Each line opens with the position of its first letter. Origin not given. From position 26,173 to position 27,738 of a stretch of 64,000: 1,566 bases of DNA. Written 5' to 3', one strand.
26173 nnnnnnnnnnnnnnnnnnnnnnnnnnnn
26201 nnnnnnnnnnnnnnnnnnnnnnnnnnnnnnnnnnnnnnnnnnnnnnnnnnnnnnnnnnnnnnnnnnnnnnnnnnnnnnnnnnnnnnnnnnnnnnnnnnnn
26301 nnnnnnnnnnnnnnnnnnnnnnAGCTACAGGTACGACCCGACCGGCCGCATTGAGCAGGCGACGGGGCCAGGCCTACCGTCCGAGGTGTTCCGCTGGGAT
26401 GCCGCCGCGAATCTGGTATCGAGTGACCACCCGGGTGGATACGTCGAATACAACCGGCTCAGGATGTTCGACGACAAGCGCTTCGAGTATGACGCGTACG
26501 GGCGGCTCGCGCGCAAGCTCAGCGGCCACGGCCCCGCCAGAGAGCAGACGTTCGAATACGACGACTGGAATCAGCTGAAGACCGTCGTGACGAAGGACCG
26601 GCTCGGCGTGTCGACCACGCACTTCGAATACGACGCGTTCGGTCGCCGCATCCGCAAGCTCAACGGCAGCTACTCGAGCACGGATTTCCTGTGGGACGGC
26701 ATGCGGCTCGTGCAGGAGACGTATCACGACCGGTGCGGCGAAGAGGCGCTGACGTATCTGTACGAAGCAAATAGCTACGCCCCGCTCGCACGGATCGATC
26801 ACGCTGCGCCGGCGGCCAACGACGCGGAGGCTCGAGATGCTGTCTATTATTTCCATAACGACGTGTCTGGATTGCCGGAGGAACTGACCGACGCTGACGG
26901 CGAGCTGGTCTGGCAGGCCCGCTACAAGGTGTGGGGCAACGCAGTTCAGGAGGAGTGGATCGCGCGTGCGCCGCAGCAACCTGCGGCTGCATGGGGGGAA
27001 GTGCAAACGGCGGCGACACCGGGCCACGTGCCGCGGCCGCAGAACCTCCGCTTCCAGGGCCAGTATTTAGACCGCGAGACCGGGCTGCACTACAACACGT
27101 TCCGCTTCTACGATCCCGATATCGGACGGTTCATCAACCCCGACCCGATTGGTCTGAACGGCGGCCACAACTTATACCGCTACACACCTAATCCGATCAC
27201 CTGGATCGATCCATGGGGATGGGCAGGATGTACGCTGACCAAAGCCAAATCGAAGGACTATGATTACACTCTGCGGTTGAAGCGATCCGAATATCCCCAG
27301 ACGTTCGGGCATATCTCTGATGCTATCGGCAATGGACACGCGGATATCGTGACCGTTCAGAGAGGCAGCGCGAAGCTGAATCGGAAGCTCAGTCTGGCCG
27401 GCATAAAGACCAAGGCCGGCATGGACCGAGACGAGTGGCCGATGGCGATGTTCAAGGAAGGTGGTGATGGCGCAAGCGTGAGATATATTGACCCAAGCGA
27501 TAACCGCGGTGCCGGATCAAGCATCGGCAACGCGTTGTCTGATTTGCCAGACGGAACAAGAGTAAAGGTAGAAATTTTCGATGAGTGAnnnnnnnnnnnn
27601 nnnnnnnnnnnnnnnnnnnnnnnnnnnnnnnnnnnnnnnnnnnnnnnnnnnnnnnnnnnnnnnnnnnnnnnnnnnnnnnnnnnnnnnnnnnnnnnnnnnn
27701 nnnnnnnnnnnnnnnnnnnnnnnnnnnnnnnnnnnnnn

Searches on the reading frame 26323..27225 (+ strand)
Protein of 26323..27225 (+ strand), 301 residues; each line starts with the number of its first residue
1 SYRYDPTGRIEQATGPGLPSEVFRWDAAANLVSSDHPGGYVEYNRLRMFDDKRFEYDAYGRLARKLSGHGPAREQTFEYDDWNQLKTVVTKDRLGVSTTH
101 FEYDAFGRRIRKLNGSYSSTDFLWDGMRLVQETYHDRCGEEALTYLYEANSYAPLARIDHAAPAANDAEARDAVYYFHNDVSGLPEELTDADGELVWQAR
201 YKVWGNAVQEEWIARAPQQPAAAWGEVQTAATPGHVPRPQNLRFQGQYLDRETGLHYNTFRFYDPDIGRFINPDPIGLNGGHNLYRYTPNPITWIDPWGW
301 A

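Call 22: find_related_loci(query=window:26323-27225:+, collection=genome_contigs, flank=4000)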
Query window:26323-27225:+ (301 aa) in genome_contigs; peptide patterns used: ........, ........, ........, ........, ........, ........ (x = any residue, [..] = any of these).
165 stretches matched a pattern; 91 encode a relative of the query (tblastn E <= 1e-3); the best 80 are kept; 73 distinct loci.
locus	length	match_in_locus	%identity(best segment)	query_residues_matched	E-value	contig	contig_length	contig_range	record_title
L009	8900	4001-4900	88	1-299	0e+0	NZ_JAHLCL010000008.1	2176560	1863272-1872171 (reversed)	Burkholderia semiarida strain CCRMBC74 Scaffold_8, whole genome shotgun sequence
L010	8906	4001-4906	86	1-301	0e+0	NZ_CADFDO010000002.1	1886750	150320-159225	Burkholderia sp. BCC0044, whole genome shotgun sequence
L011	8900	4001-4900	87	1-299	0e+0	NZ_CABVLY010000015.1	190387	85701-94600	Burkholderia anthina isolate LMG 20980, whole genome shotgun sequence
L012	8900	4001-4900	85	1-299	3e-178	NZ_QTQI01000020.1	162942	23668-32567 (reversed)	Burkholderia sp. Bp8992 BURSP-Bp8992-1404P2S2-EN-PRI-2017-064-DW_S19_104, whole genome shotgun sequence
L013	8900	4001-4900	86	1-299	2e-177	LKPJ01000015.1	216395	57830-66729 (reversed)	Burkholderia ambifaria strain RZ2MS16 scaffold15, whole genome shotgun sequence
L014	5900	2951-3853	84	2-301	9e-180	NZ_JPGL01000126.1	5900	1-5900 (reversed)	Burkholderia paludis strain MSh1 contigs126, whole genome shotgun sequence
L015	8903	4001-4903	85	1-301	3e-177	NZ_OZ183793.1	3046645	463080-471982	Burkholderia sp. LMG 21824 chromosome 2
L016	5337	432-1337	89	1-301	0e+0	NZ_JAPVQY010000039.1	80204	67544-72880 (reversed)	Burkholderia sp. IMCC1007 Scaffold39, whole genome shotgun sequence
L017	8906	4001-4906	84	1-301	3e-174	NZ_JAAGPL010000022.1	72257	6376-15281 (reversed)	Burkholderia sp. Ac-20353 NODE_19_length_72257_cov_26.351698/0, whole genome shotgun sequence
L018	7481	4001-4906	83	1-301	5e-174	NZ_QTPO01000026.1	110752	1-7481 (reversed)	Burkholderia sp. Bp9143 BURSP-Bp9143-2809P1S1-EN-PRI-2017-064-DW_S40_231, whole genome shotgun sequence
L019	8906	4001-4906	85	1-301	1e-172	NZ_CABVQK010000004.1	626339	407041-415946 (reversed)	Burkholderia lata isolate R-18110, whole genome shotgun sequence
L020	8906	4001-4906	85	1-301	1e-171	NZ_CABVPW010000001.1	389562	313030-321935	Burkholderia lata isolate LMG 23254, whole genome shotgun sequence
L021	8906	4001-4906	87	1-301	8e-170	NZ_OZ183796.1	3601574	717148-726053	Burkholderia sp. LMG 32019 strain R-18634 isolate R-18634 chromosome 1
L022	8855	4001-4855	82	1-301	1e-168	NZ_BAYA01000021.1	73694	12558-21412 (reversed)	Paraburkholderia bannensis NBRC 103871, whole genome shotgun sequence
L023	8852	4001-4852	81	1-300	1e-166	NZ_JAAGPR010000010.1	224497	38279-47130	Paraburkholderia sp. Ac-20340 NODE_9_length_224497_cov_24.581825/0, whole genome shotgun sequence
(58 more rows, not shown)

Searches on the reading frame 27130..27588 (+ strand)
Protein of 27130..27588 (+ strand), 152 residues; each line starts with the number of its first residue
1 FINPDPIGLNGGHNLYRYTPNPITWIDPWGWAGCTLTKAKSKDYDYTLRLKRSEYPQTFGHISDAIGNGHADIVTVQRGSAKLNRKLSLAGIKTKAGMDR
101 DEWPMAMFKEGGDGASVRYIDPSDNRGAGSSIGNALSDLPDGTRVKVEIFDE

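Call 3: search_protein_families(library=pfam, proteins=[window:27130-27588:+], max_evalue=0.1)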
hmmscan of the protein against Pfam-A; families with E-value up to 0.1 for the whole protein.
window:27130-27588:+ (152 aa): 2 families
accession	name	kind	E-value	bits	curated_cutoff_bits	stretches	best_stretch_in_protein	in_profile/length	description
PF14040.12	DNase_NucA_NucB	-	5.3e-07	30.5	23.8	1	88-147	39-99/100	Deoxyribonuclease NucA/NucB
PF23508.1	MBB1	-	0.037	14.7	27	0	41-64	23-46/108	MBB1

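Call 4: search_protein_families(library=ncbifam, proteins=[window:27130-27588:+], max_evalue=0.1)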
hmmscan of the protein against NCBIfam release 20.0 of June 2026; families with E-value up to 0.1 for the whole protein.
window:27130-27588:+ (152 aa): 2 families
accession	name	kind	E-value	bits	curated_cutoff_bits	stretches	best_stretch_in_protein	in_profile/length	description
TIGR03696.1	Rhs_assc_core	domain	7.5e-09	36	32.5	1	1-30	45-75/76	RHS repeat-associated core domain-containing protein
NF041261.1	RHS_core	equivalog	0.00043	18.2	2000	1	1-30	1231-1260/1261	RHS element core protein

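Call 5: search_solved_structures(query=window:27130-27588:+, max_evalue=1, show_alignments=3)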
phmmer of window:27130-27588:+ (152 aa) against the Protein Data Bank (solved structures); distinct sequences matched with E-value up to 1: 15.
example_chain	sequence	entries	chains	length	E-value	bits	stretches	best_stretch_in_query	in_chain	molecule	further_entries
6ejs_A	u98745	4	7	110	5.3e-35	124.1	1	44-145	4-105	Nuclease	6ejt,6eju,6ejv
5omt_A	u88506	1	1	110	5.6e-35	124.1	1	44-145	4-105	NucB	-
9fj7_AAA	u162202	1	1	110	3.7e-34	121.4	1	44-145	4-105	Nuclease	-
6u08_A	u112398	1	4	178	1.2e-10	45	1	4-35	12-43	Double-stranded DNA-specific cytidine deaminase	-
7q97_A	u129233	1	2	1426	1.7e-09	41.2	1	1-32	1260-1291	Rhs family protein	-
8qjc_A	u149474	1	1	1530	8e-07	32.6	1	3-31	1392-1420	T6SS-associated Rhs core and toxin domain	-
8qjd_A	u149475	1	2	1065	1.9e-06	31.3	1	3-30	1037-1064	Salmonella bongori Rhs core domain (residues 360-1420)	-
8qjb_A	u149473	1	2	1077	2e-06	31.3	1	3-30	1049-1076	T6SS-associated Rhs core domain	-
7pq5_L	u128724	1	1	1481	0.00014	25.3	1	1-35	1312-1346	Tre23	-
8h8a_A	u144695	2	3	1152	0.00066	23.1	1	1-31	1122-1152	Putative Rhs-family protein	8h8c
8qja_A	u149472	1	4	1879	0.00074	22.9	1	1-30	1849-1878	Putative type VI secretion system YD repeat-containing Rhs element Vgr protein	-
8h8b_A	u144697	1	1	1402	0.0038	20.6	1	1-32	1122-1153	Putative Rhs-family protein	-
8uy4_A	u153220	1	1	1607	0.035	17.4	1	1-31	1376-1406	Tse15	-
8ap3_A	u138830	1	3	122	0.5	13.7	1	32-99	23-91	MIF homologue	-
8uxt_A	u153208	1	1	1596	0.9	12.9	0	1-31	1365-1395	Tse15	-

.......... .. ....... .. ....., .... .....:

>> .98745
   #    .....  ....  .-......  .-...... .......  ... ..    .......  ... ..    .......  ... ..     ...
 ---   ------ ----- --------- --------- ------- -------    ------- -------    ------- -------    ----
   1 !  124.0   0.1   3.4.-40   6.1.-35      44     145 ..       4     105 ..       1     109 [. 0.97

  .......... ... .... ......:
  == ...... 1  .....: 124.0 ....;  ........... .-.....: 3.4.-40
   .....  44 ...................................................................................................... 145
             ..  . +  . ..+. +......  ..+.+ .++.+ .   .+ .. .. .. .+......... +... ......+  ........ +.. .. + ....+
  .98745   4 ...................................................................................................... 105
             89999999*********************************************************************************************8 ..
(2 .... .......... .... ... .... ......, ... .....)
